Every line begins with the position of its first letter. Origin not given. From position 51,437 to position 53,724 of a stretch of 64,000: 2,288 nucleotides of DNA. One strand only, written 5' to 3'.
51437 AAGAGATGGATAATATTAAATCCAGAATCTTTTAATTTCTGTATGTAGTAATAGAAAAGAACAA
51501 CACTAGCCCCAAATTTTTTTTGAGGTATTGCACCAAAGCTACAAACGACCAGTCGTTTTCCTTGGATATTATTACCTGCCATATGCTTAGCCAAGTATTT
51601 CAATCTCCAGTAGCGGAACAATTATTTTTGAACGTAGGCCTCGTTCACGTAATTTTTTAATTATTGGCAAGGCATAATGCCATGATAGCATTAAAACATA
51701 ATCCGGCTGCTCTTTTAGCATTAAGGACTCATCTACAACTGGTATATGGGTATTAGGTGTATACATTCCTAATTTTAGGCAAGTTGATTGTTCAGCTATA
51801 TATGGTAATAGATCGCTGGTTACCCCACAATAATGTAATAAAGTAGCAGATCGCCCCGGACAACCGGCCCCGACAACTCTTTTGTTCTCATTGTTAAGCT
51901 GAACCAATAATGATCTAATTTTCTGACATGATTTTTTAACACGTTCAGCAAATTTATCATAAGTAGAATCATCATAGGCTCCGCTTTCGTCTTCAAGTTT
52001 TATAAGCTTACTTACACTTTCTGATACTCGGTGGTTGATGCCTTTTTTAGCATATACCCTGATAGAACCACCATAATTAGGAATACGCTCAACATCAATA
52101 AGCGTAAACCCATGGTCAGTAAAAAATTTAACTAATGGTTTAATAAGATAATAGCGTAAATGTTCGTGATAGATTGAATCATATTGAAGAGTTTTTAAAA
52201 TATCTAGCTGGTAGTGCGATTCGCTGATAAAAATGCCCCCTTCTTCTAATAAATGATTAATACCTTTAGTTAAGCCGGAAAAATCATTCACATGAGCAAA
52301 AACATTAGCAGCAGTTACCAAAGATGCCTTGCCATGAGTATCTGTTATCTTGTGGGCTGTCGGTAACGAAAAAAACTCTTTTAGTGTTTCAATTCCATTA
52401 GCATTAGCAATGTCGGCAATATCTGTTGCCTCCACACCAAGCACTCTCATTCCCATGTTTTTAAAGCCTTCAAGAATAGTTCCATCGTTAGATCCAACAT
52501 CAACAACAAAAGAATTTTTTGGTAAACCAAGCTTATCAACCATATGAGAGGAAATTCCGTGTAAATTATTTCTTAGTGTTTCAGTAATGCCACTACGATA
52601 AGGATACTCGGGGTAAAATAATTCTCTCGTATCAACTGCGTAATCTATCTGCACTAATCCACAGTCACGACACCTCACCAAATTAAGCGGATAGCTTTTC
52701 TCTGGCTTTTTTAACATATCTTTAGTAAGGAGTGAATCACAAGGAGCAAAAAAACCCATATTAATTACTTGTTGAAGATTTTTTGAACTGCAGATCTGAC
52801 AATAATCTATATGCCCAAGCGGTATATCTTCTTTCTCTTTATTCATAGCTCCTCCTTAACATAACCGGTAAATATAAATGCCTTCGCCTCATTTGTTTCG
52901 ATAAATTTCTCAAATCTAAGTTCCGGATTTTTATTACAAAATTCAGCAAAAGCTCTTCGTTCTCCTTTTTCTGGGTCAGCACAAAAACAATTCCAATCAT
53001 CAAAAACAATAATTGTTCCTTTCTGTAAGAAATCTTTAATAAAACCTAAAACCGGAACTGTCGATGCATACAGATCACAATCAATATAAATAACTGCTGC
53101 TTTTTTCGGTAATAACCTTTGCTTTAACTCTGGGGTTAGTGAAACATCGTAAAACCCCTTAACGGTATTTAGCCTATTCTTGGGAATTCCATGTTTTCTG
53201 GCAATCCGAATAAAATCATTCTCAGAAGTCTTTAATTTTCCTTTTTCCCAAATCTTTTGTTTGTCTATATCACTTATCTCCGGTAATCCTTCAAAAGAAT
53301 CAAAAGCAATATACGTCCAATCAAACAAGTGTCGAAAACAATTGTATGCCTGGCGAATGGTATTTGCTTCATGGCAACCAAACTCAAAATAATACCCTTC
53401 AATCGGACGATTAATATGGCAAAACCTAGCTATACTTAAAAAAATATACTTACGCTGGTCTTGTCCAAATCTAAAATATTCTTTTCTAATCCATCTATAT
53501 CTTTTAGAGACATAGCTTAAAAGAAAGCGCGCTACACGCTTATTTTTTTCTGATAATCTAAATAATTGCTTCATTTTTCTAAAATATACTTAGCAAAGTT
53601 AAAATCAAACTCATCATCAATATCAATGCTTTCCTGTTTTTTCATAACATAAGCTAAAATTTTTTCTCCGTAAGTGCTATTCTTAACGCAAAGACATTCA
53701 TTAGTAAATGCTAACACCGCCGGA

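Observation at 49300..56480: Sialic acid (neuB-neuC-neuA) module with TylF-like and C-methyltransferase-family enzymes and a Gfo/Idh/MocA oxidoreductase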

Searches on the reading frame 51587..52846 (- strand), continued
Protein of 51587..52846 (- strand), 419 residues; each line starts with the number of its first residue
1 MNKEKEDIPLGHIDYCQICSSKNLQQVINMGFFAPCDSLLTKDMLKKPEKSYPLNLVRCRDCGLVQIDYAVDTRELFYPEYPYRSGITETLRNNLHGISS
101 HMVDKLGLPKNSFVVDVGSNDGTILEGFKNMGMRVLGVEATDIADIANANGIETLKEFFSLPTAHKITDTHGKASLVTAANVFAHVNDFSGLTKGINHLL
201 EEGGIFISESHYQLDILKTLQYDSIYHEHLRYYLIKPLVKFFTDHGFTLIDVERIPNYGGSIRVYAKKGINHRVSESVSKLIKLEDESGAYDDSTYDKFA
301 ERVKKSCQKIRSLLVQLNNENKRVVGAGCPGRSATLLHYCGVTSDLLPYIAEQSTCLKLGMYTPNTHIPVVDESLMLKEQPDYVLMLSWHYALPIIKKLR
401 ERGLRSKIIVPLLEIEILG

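Call 38: search_solved_structures(query=window:51587-52846:-, max_evalue=1e-50, show_alignments=4)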
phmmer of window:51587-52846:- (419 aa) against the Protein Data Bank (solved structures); distinct sequences matched with E-value up to 1e-50: 10.
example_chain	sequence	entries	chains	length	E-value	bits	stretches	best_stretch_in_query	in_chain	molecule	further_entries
4rv9_A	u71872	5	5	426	2.2e-87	296.8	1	14-398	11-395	D-mycarose 3-C-methyltransferase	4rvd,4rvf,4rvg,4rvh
5t64_A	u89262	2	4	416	1.1e-57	199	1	16-401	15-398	Sugar 3-C-methyl transferase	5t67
5t6b_A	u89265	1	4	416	3.4e-57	197.4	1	16-401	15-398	Sugar 3-C-methyl transferase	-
3ndi_A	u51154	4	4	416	2.9e-54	187.7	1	15-401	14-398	Methyltransferase | TcaB9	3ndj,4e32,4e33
4e2y_A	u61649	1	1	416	7.7e-54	186.4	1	15-401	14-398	TcaB9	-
4e31_A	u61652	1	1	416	1e-53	185.9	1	15-401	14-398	TcaB9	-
4e2x_A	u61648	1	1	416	1.1e-53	185.9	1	15-401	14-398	TcaB9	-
4e2z_A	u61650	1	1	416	2.6e-53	184.6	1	15-401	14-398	TcaB9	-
4e2w_A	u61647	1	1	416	2.8e-53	184.5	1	15-401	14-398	TcaB9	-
4e30_A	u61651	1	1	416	7.2e-53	183.2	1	15-401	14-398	TcaB9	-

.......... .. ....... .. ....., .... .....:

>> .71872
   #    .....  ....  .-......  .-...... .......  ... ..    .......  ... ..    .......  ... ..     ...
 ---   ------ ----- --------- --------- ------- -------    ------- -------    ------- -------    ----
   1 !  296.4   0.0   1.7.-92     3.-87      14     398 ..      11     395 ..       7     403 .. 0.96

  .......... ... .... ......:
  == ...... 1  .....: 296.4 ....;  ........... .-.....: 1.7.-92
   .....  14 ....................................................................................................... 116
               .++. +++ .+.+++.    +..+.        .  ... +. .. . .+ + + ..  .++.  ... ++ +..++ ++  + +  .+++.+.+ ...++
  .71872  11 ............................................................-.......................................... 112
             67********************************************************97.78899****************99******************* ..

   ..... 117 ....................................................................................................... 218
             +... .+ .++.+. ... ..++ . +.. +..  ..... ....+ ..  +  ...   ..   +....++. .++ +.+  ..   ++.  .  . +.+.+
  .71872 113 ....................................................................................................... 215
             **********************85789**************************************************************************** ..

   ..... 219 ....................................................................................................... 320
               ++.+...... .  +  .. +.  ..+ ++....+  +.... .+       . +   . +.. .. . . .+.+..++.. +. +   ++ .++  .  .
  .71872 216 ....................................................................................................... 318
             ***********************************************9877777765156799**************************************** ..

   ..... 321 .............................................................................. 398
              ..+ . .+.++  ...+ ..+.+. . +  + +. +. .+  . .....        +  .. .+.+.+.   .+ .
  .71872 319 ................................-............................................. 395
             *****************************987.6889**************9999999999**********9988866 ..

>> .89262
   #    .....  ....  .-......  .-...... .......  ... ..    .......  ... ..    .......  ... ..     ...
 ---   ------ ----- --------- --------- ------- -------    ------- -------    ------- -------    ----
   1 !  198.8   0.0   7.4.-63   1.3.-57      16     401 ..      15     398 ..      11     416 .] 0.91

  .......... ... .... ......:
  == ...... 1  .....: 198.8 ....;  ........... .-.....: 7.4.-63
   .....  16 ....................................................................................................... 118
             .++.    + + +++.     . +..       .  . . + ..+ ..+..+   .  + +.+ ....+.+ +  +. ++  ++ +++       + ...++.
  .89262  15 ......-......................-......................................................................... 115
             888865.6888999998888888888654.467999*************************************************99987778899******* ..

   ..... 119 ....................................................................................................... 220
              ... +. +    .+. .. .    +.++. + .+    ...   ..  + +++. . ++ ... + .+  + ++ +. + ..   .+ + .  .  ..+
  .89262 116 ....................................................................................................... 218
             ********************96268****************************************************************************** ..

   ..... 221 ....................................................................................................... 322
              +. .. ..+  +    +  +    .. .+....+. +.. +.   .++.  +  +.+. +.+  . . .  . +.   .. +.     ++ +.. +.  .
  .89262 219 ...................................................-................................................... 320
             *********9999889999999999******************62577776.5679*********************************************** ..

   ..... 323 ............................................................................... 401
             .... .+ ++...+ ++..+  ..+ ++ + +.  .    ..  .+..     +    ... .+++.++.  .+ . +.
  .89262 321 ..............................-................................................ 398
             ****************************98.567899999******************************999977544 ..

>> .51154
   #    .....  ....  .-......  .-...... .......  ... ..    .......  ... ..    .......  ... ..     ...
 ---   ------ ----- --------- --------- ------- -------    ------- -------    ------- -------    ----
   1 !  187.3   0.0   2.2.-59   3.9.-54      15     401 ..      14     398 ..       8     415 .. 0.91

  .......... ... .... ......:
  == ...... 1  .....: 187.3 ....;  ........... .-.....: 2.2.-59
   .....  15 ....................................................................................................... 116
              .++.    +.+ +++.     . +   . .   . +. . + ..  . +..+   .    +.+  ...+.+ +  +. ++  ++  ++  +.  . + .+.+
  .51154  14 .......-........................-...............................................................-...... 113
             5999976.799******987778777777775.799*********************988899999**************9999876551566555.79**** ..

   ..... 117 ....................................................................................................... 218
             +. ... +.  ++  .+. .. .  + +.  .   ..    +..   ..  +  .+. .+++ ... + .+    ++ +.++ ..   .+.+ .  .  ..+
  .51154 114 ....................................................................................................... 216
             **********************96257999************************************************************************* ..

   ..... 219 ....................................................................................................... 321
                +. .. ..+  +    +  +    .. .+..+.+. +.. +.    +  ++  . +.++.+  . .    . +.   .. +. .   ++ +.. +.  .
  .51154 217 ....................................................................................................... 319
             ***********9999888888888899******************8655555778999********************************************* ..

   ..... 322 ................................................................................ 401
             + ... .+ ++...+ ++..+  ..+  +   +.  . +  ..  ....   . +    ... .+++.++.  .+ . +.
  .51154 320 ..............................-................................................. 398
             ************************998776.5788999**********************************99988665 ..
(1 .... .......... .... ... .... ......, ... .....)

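Call 45: find_homologous_proteins(query=L032:4133-5368:+, max_evalue=1e-60)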
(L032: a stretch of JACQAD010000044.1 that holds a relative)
Query L032:4133-5368:+ (412 aa): 4428 proteins with E <= 1e-60 among 8000 candidates; the best 120 are listed.
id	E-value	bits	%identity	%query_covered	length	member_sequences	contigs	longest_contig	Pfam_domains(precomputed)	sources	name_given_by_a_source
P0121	3.8e-278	940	100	100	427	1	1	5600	PF13489.13,PF08421.17,PF08484.18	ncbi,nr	ncbi:MAG: class I SAM-dependent methyltransferase [Magnetospirillum sp.]|nr:class I SAM-dependent me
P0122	1.1e-234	797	85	100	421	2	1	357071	PF13489.13,PF08421.17,PF08484.18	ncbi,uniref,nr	ncbi:class I SAM-dependent methyltransferase [Magnetospirillum sp. 15-1]|uniref:class I SAM-dependen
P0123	2.2e-227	773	81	100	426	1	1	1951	PF13489.13,PF08421.17,PF08484.18,PF08241.19,PF08242.19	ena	-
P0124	2.8e-213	727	78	100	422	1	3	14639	PF13489.13,PF08421.17,PF08484.18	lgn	-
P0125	2.0e-207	707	75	100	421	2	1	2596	PF13489.13,PF08421.17,PF08484.18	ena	-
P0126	2.5e-207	707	75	100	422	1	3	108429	PF13489.13,PF08421.17,PF08484.18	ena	-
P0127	2.3e-205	701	75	100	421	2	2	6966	PF13489.13,PF08421.17,PF08484.18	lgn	-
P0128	7.0e-199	679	73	100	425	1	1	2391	PF13489.13,PF08421.17,PF08484.18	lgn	-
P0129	7.5e-199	679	71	100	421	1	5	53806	PF13489.13,PF08421.17,PF08484.18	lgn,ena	-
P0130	3.8e-194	664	70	100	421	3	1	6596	PF13489.13,PF08421.17,PF08484.18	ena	-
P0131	4.7e-194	663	69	100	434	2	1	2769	PF13489.13,PF08421.17,PF08484.18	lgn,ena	-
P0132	9.0e-193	659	68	100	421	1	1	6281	PF13489.13,PF08421.17,PF08484.18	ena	-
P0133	5.2e-191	653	69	98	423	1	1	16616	PF13489.13,PF08421.17,PF08484.18,PF08242.19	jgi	jgi:hypothetical protein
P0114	1.1e-190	652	68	100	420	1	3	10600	PF13489.13,PF08421.17,PF08484.18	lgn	-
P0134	1.4e-190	652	69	100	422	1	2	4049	PF13489.13,PF08421.17,PF08484.18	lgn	-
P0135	2.8e-190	651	69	100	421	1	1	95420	PF13489.13,PF08421.17,PF08484.18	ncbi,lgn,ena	-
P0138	1.6e-189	648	67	100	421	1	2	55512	PF13489.13,PF08421.17,PF08484.18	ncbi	-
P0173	1.2e-183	629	66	100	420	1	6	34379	PF13489.13,PF08421.17,PF08484.18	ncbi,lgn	-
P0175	1.7e-183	629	68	100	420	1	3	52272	PF13489.13,PF08421.17,PF08484.18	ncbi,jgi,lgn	jgi:hypothetical protein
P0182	9.3e-183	626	65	100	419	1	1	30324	PF13489.13,PF08421.17,PF08484.18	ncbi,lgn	-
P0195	1.6e-181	622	67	100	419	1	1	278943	PF13489.13,PF08421.17,PF08484.18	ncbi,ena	-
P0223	1.4e-178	612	64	100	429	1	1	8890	PF13489.13,PF08421.17,PF08484.18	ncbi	-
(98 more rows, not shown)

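Call 51: list_cluster_members(proteins=[P0122, P0138, P0135, P0173, P0175, P0182, P0195, P0223, P0124, P0126])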
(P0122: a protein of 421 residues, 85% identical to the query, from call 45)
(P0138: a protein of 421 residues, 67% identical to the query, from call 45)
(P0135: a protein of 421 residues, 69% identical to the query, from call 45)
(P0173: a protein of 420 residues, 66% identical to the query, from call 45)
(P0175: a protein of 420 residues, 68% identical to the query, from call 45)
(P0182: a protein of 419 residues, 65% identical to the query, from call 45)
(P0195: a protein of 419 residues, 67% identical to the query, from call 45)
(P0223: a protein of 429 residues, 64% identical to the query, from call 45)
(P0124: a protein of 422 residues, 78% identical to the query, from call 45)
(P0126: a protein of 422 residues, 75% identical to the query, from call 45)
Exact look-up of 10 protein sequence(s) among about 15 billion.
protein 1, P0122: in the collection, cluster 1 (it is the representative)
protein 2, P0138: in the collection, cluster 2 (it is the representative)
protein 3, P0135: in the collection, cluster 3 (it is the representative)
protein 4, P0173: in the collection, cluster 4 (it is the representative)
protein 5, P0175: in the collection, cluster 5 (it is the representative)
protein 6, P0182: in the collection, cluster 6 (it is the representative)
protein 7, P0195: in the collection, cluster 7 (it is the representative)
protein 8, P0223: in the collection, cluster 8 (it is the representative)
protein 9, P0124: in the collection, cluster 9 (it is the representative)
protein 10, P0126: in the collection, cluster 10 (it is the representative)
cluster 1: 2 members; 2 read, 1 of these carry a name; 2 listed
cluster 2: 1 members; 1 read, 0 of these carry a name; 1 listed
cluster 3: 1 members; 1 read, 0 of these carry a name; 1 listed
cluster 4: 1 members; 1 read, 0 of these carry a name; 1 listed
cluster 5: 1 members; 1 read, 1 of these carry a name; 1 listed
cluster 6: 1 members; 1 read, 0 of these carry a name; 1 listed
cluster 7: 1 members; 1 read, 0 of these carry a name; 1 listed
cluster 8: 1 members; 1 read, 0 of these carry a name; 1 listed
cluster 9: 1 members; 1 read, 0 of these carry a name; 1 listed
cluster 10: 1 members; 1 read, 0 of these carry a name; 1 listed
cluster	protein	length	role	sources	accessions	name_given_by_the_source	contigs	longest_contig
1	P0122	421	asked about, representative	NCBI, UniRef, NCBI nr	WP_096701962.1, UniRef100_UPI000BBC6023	class I SAM-dependent methyltransferase [Magnetospirillum sp. 15-1] | class I SAM-dependent methyltransferase n=1 Tax=Magnetospirillum sp. 15-1 TaxID=1979370 ...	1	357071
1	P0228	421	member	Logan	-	-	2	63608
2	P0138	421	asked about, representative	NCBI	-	-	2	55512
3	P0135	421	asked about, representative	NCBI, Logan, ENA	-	-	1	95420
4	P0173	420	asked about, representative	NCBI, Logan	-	-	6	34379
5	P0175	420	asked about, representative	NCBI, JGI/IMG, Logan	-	hypothetical protein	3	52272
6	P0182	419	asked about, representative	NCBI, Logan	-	-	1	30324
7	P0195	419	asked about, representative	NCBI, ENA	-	-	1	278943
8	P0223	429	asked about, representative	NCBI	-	-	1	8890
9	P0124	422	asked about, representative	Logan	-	-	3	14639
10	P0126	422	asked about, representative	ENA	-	-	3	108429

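Call 52: find_encoding_contigs(protein=P0122, flank=10000, max_places=1)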
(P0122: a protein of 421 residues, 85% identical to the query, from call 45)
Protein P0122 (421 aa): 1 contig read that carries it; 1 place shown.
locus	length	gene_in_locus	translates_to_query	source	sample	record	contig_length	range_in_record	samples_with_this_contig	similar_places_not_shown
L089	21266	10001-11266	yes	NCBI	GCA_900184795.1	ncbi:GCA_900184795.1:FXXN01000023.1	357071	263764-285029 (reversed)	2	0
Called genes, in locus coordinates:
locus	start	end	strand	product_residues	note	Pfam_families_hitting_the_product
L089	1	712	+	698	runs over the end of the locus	PF00977:His_biosynth, PF03060:NMO (faint)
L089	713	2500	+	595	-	PF00664:ABC_membrane, PF02463:SMC_N (faint), PF00005:ABC_tran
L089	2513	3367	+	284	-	PF13489:Methyltransf_23, PF13847:Methyltransf_31 (weak), PF08241:Methyltransf_11, PF08242:Methyltransf_12, PF13649:Methyltransf_25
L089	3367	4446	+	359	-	PF13489:Methyltransf_23, PF13649:Methyltransf_25, PF13847:Methyltransf_31, PF08241:Methyltransf_11, PF08242:Methyltransf_12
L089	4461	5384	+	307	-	PF13489:Methyltransf_23, PF13847:Methyltransf_31 (weak), PF08241:Methyltransf_11, PF08242:Methyltransf_12, PF13649:Methyltransf_25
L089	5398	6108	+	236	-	PF13489:Methyltransf_23, PF13847:Methyltransf_31 (weak), PF08241:Methyltransf_11 (weak), PF08242:Methyltransf_12, PF13649:Methyltransf_25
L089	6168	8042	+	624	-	PF13522:GATase_6, PF13537:GATase_7, PF00733:Asn_synthase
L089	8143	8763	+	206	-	PF13412:HTH_24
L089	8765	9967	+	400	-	PF13439:Glyco_transf_4 (weak), PF13692:Glyco_trans_1_4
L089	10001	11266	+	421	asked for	PF08421:Methyltransf_13, PF13489:Methyltransf_23, PF08484:Methyltransf_14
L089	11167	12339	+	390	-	PF01408:GFO_IDH_MocA, PF02894:GFO_IDH_MocA_C, PF22725:GFO_IDH_MocA_C3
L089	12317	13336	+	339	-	PF01408:GFO_IDH_MocA, PF22725:GFO_IDH_MocA_C3, PF02894:GFO_IDH_MocA_C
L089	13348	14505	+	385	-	PF01041:DegT_DnrJ_EryC1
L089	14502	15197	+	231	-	PF02348:CTP_transf_3, PF12804:NTP_transf_3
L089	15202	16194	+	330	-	PF03102:NeuB, PF08666:SAF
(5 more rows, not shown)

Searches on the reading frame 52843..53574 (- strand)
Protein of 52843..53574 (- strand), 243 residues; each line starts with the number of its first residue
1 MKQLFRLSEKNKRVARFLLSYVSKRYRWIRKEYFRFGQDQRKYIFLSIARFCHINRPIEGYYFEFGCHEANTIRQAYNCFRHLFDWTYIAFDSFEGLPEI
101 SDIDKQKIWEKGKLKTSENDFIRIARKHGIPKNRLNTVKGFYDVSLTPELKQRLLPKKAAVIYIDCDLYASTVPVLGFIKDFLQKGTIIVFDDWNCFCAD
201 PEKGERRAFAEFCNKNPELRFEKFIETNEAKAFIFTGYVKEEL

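Call 4: search_protein_families(library=pfam, proteins=[window:52843-53574:-])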
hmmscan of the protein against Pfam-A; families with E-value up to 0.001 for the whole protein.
window:52843-53574:- (243 aa): 2 families
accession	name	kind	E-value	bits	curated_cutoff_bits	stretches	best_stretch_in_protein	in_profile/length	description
PF05711.17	TylF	-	4.3e-08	33.2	23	1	90-197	125-232/264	Macrocin-O-methyltransferase (TylF)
PF13578.12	Methyltransf_24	-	0.00018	22.8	26.3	1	87-194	25-105/105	Methyltransferase domain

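Call 6: search_protein_families(library=ncbifam, proteins=[window:52843-53574:-])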
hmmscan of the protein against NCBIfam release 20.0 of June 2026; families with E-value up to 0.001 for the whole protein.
window:52843-53574:- (243 aa): 0 families

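Call 13: search_solved_structures(query=window:52843-53574:-, max_evalue=1)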
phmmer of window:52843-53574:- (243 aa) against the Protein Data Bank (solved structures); distinct sequences matched with E-value up to 1: 8.
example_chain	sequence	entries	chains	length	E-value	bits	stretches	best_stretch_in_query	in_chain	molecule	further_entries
3tos_A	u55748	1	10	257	2.1e-05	27.4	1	159-194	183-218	CalS11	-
4gf5_A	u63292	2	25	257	2.1e-05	27.4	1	159-194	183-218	CalS11 | TDP-rhamnose 3'-O-methyltransferase (CalS11)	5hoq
5i10_A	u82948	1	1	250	0.015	18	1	89-207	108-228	Probable O-methyltransferase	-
4cdz_A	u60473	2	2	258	0.017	17.9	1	89-207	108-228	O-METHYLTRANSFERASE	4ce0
4x7u_A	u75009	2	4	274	0.27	13.9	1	70-197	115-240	Mycinamicin III 3''-O-methyltransferase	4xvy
4xvz_A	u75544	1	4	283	0.29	13.8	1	70-197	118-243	Mycinamicin III 3''-O-methyltransferase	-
4x7y_B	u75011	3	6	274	0.44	13.2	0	70-197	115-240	Mycinamicin III 3''-O-methyltransferase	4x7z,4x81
4x7v_A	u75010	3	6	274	0.44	13.2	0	70-197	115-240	Mycinamicin III 3''-O-methyltransferase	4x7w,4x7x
